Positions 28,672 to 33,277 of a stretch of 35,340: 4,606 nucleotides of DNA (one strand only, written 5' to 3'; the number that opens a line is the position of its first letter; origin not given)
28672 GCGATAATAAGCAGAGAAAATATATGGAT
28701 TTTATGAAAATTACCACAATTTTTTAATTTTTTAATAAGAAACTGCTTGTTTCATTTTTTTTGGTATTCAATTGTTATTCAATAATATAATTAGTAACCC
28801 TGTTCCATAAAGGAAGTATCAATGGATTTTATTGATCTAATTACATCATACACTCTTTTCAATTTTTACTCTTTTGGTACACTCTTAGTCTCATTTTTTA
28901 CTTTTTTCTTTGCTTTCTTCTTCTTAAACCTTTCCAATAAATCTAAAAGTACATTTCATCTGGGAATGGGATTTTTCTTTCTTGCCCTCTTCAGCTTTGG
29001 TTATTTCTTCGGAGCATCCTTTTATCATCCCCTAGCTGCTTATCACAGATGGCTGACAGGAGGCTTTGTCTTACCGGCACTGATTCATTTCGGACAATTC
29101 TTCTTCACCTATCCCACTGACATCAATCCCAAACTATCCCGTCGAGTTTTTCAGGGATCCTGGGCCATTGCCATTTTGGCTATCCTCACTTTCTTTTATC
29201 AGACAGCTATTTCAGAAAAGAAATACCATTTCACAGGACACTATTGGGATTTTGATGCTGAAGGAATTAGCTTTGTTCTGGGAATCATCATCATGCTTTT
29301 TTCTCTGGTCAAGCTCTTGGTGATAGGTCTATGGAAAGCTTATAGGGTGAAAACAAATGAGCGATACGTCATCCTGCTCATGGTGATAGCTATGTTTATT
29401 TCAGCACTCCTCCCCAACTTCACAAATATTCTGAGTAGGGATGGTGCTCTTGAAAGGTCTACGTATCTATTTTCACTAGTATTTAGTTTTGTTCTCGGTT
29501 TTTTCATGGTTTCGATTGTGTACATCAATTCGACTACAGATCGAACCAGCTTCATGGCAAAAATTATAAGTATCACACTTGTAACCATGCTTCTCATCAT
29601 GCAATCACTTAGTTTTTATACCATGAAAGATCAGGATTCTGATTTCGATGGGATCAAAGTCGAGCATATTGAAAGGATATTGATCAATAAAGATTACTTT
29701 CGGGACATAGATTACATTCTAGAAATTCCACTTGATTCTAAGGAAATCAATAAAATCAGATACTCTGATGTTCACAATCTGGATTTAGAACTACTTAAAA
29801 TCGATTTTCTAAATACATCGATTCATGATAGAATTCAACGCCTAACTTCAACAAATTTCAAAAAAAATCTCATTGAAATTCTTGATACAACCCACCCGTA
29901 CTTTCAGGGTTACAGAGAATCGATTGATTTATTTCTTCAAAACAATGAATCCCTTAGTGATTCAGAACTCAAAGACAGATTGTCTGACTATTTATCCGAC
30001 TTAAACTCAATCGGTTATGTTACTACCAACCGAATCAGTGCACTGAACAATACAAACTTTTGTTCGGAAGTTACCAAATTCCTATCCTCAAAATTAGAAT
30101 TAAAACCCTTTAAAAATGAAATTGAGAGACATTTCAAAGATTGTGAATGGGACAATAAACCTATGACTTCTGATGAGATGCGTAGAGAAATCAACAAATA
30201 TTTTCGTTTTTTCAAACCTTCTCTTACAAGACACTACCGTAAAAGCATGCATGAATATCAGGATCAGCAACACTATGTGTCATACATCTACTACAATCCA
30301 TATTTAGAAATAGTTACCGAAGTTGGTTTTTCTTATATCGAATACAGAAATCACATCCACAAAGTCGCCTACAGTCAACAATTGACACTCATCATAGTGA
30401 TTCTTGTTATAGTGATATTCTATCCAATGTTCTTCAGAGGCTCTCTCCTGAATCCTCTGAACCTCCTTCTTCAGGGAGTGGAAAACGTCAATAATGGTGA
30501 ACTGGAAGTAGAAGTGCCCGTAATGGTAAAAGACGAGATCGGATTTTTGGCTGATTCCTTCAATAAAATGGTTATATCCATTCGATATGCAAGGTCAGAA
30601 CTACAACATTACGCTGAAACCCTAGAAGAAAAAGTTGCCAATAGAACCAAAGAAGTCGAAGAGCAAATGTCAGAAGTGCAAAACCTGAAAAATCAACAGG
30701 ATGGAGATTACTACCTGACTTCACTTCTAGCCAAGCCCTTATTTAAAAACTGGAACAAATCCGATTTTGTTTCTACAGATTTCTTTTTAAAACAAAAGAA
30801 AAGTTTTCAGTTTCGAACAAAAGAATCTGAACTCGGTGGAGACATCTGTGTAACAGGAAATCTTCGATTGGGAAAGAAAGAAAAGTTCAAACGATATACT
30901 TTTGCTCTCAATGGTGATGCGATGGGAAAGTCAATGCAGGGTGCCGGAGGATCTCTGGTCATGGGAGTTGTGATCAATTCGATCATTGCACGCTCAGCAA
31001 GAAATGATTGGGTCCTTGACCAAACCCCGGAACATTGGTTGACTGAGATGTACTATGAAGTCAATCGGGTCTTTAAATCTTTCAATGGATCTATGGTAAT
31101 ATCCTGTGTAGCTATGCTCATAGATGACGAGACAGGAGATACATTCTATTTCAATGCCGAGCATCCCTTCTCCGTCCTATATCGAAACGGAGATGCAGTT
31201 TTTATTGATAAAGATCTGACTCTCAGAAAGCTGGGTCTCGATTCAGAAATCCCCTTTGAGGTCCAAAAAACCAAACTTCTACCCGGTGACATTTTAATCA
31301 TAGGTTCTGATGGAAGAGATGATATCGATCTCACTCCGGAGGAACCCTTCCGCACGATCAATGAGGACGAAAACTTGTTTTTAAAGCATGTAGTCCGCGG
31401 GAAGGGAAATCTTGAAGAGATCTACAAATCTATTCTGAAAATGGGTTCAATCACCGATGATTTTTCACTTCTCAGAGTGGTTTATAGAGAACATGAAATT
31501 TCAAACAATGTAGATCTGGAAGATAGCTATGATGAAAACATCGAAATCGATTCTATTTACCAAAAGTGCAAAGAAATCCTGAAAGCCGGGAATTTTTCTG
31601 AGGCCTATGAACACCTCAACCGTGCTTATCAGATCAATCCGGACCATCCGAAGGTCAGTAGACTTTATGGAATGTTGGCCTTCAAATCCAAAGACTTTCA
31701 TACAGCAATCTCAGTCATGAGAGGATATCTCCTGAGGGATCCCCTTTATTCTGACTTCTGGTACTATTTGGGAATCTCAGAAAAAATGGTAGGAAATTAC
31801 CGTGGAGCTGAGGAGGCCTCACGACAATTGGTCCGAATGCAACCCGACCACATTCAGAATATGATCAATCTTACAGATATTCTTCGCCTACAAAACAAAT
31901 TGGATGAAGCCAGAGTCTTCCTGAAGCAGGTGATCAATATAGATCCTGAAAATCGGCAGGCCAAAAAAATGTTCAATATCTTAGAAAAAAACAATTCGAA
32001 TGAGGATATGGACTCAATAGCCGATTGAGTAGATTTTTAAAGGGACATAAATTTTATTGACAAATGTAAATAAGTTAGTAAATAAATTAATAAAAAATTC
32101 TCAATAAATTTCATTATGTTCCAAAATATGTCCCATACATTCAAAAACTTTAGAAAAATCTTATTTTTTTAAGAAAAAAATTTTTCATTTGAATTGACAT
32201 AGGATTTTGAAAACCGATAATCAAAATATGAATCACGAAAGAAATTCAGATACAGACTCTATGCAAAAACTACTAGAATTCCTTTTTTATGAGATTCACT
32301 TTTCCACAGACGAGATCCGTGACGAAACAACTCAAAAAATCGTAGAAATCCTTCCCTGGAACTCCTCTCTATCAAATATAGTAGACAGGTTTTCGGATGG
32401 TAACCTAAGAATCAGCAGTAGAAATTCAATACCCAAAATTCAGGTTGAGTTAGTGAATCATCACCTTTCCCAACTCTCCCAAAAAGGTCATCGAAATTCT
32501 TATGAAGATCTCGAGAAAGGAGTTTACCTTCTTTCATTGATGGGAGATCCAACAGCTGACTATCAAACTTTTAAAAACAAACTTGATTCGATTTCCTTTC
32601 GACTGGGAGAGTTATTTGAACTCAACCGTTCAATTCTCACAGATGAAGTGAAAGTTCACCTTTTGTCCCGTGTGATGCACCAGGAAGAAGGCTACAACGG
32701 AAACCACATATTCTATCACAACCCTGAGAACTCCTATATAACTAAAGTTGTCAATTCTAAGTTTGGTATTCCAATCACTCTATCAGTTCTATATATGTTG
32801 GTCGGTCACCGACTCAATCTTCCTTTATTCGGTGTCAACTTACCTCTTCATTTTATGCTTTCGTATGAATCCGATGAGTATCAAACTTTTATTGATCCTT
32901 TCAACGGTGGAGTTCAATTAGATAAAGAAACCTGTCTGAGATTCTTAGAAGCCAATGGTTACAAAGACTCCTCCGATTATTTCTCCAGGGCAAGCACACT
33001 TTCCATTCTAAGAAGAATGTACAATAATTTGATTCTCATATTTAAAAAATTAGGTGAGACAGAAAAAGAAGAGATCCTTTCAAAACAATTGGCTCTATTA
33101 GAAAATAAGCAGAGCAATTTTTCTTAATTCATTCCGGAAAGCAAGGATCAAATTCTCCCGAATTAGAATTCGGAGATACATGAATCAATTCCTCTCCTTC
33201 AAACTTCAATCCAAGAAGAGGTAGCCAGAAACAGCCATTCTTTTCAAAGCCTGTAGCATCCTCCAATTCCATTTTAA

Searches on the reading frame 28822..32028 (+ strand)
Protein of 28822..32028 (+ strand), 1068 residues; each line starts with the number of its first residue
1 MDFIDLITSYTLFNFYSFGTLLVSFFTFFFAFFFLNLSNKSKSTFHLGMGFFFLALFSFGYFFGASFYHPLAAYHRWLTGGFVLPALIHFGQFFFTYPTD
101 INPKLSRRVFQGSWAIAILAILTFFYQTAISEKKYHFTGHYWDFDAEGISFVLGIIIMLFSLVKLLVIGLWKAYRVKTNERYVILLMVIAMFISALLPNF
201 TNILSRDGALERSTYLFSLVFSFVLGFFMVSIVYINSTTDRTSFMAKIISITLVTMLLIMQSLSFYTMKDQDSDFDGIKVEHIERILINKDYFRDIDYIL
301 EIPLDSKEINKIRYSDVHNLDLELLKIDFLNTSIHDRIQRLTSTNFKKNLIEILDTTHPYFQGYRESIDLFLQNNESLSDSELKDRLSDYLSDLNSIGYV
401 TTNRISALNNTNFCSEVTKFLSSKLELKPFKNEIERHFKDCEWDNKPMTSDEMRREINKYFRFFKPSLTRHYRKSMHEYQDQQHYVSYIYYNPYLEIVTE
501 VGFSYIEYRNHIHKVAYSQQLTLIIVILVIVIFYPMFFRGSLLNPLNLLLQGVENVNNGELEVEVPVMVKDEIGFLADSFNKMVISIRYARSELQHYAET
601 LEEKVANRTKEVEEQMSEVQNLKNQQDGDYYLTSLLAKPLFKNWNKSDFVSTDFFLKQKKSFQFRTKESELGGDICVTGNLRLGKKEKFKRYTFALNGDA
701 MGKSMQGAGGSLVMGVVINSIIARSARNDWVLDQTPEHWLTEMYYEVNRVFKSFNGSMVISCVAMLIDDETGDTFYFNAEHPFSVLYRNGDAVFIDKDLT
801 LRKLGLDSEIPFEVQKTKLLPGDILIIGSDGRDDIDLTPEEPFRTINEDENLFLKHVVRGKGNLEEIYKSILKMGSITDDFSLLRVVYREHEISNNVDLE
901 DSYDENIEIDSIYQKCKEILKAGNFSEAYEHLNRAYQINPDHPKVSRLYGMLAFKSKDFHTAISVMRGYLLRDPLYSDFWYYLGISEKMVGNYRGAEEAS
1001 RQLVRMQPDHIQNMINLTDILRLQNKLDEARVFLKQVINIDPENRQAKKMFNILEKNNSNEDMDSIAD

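Call 48: search_protein_families(library=pfam, proteins=[window:28822-32028:+], max_evalue=0.00001)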
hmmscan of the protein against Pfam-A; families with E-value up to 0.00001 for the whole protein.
window:28822-32028:+ (1068 aa): 9 families
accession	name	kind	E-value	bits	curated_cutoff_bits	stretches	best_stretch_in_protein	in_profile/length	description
PF07228.17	SpoIIE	-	2e-25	90.3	25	1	692-886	4-189/192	Stage II sporulation protein E (SpoIIE)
PF14559.12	TPR_19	-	1.5e-13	51.3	25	0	920-978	2-60/68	Tetratricopeptide repeat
PF07719.23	TPR_2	-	6.4e-10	38.8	27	0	920-942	12-34/34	Tetratricopeptide repeat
PF00672.30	HAMP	-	1e-09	39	25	1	537-588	1-52/53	HAMP domain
PF13428.12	TPR_14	-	1e-08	35.5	23.5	0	921-950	13-42/44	Tetratricopeptide repeat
PF00515.34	TPR_1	-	1.9e-07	31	27.8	0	921-942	13-34/34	Tetratricopeptide repeat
PF23914.1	TPR_CcmH_CycH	-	4.6e-07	30.3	42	0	966-1052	39-128/158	Cytochrome c-type biogenesis protein H TPR domain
PF14853.12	Fis1_TPR_C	-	1.3e-06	28.9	25.3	0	1027-1056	17-46/53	Fis1 C-terminal tetratricopeptide repeat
PF13424.12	TPR_12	-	1.5e-06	28.8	30.1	0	981-1042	7-76/77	Tetratricopeptide repeat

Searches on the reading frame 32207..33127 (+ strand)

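Call 48: search_protein_families(library=pfam, proteins=[window:32207-33127:+], max_evalue=0.00001)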
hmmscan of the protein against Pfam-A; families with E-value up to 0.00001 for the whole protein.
window:32207-33127:+ (306 aa): 1 family
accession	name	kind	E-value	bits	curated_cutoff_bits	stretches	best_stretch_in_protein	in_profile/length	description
PF13369.12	Transglut_core2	-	2.4e-40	138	23.5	1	122-273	3-155/155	Transglutaminase-like superfamily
